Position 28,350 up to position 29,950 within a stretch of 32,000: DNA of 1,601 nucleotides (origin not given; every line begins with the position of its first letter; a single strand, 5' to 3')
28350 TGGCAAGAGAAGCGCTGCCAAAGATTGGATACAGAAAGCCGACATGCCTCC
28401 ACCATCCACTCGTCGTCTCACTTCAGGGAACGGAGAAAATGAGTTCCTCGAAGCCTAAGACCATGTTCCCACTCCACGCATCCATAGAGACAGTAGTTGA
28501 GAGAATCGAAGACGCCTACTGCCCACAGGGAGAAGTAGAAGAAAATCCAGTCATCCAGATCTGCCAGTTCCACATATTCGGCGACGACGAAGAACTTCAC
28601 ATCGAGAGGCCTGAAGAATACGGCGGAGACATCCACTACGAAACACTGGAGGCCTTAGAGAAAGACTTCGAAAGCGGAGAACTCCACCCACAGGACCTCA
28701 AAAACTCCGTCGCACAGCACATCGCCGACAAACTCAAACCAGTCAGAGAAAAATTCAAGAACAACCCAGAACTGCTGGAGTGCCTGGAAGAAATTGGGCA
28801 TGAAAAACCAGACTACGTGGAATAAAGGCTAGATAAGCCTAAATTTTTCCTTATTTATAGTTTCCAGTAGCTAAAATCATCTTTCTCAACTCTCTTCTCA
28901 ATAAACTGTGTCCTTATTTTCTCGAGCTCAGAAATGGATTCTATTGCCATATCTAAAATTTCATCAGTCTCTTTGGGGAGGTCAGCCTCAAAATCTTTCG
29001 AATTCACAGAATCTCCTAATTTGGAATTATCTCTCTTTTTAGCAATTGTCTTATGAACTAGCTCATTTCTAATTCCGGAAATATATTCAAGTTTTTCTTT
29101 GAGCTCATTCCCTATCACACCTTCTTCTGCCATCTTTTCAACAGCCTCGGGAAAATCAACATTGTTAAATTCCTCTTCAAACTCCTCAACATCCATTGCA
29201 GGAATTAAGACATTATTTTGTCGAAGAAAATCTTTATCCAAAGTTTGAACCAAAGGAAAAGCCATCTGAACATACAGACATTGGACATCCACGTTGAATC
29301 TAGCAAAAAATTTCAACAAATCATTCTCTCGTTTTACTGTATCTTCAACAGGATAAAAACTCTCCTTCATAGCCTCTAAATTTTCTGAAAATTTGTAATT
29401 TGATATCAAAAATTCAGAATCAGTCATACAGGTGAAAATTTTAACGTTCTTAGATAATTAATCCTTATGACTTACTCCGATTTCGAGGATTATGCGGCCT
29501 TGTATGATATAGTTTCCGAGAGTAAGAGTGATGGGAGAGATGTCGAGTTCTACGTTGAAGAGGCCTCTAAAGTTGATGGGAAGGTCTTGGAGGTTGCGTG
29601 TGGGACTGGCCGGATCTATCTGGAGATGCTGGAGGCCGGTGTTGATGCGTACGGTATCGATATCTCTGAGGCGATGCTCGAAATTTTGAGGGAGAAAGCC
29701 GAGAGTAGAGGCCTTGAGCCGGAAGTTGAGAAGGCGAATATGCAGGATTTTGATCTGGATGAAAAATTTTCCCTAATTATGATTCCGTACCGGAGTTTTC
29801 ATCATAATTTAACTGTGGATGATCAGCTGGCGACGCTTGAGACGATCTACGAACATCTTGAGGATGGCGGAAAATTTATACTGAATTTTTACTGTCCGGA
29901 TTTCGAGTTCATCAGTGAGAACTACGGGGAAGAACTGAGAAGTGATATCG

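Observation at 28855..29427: Low-GC, AGGCCT-free gene encoding an RNxxxH (HEPN-like) protein: likely horizontally acquired defence or toxin RNase candidate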

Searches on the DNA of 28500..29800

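Call 75: search_rna_families(source=window, start=28500, end=29800, threshold=evalue, max_evalue=1)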
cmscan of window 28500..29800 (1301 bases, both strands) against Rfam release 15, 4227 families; matches with E-value up to 1: 0.
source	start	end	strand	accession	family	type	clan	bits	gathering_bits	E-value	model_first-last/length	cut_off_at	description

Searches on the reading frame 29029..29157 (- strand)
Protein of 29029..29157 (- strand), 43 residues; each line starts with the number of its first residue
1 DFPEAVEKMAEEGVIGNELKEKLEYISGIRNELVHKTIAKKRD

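Call 37: search_solved_structures(query=window:29029-29157:-, max_evalue=10, show_alignments=5)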
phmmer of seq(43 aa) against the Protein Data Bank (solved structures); distinct sequences matched with E-value up to 10: 0.
